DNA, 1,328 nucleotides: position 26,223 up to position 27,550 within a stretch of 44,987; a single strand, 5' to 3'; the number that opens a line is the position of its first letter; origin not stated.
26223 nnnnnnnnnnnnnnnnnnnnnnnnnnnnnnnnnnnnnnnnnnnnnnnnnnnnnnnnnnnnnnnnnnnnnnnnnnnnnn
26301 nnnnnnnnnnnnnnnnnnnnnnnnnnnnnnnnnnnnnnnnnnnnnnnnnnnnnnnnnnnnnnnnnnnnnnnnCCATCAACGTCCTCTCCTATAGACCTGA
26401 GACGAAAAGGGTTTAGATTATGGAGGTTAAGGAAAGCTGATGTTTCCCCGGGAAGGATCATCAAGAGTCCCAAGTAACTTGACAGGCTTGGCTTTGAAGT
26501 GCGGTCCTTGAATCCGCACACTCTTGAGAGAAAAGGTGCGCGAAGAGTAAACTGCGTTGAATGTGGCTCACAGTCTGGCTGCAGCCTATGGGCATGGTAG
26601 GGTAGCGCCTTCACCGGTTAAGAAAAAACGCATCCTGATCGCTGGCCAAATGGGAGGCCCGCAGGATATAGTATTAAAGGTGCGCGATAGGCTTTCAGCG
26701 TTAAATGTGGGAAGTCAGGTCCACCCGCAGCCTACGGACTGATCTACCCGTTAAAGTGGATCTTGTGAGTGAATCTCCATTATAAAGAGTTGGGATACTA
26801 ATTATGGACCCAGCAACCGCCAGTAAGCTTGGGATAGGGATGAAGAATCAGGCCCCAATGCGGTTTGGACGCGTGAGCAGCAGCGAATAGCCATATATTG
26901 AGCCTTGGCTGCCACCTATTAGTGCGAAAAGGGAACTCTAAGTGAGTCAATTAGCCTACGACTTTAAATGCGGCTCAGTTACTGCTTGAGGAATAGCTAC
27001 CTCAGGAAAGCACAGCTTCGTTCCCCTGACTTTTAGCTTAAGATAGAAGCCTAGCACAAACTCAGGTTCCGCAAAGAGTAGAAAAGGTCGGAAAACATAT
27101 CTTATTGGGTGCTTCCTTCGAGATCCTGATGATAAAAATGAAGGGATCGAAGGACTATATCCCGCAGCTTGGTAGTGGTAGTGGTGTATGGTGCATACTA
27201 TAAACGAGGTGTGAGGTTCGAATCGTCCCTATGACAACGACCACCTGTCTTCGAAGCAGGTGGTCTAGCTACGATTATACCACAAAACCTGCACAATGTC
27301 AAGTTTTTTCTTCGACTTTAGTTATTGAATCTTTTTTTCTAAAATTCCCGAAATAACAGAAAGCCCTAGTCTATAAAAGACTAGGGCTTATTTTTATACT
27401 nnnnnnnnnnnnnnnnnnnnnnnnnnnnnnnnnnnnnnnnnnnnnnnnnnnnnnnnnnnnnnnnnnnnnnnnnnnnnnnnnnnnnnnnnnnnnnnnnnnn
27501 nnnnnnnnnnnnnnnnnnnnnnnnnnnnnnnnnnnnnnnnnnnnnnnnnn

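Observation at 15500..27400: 12-kb GC-rich island inside an AT-rich phage genome with its own promoter dialect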

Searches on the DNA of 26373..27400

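Call 80: search_rna_families(source=window, start=26373, end=27400, threshold=evalue, max_evalue=10, show_alignments=4)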
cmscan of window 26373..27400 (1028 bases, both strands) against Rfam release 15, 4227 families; matches with E-value up to 10: 10.
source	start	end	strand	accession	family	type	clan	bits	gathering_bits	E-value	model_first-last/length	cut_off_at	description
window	27307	27395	+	RF00021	Spot_42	Gene; sRNA;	-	24.1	80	0.041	1-115/115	no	Spot 42 RNA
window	27352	27400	-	RF01771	rnk_leader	Cis-reg; leader;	-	22.7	50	0.34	54-109/109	5'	Enterobacteria rnk leader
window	27355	27400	-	RF00021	Spot_42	Gene; sRNA;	-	18.5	80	0.91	61-115/115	5'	Spot 42 RNA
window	27316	27395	+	RF00506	Thr_leader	Cis-reg; leader;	-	18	55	1.4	1-118/118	no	Threonine operon leader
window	27268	27360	+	RF00068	SNORD21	Gene; snRNA; snoRNA; CD-box;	-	17.8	63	4.5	1-95/95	no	Small nucleolar RNA SNORD21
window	26373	26435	+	RF01014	mir-1306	Gene; miRNA;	-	17.4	70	1.1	1-72/72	no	mir-1306 microRNA precursor family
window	27352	27398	-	RF04134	MIR7504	Gene; miRNA;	-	17.4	83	6.4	1-124/124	no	MIR7504 microRNA precursor family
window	27346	27395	+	RF02399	NsiR1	Gene; sRNA;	-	16.7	39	2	1-60/60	no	Nitrogen stress-induced RNA 1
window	27332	27400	+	RF01469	rli33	Gene; sRNA;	CL00114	12.5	46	0.76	96-168/532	3'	Listeria sRNA rli33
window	27302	27400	+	RF03121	aCoV-3UTR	Cis-reg;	CL00117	11.6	85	3.8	1-103/312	3'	Alphacoronavirus 3'UTR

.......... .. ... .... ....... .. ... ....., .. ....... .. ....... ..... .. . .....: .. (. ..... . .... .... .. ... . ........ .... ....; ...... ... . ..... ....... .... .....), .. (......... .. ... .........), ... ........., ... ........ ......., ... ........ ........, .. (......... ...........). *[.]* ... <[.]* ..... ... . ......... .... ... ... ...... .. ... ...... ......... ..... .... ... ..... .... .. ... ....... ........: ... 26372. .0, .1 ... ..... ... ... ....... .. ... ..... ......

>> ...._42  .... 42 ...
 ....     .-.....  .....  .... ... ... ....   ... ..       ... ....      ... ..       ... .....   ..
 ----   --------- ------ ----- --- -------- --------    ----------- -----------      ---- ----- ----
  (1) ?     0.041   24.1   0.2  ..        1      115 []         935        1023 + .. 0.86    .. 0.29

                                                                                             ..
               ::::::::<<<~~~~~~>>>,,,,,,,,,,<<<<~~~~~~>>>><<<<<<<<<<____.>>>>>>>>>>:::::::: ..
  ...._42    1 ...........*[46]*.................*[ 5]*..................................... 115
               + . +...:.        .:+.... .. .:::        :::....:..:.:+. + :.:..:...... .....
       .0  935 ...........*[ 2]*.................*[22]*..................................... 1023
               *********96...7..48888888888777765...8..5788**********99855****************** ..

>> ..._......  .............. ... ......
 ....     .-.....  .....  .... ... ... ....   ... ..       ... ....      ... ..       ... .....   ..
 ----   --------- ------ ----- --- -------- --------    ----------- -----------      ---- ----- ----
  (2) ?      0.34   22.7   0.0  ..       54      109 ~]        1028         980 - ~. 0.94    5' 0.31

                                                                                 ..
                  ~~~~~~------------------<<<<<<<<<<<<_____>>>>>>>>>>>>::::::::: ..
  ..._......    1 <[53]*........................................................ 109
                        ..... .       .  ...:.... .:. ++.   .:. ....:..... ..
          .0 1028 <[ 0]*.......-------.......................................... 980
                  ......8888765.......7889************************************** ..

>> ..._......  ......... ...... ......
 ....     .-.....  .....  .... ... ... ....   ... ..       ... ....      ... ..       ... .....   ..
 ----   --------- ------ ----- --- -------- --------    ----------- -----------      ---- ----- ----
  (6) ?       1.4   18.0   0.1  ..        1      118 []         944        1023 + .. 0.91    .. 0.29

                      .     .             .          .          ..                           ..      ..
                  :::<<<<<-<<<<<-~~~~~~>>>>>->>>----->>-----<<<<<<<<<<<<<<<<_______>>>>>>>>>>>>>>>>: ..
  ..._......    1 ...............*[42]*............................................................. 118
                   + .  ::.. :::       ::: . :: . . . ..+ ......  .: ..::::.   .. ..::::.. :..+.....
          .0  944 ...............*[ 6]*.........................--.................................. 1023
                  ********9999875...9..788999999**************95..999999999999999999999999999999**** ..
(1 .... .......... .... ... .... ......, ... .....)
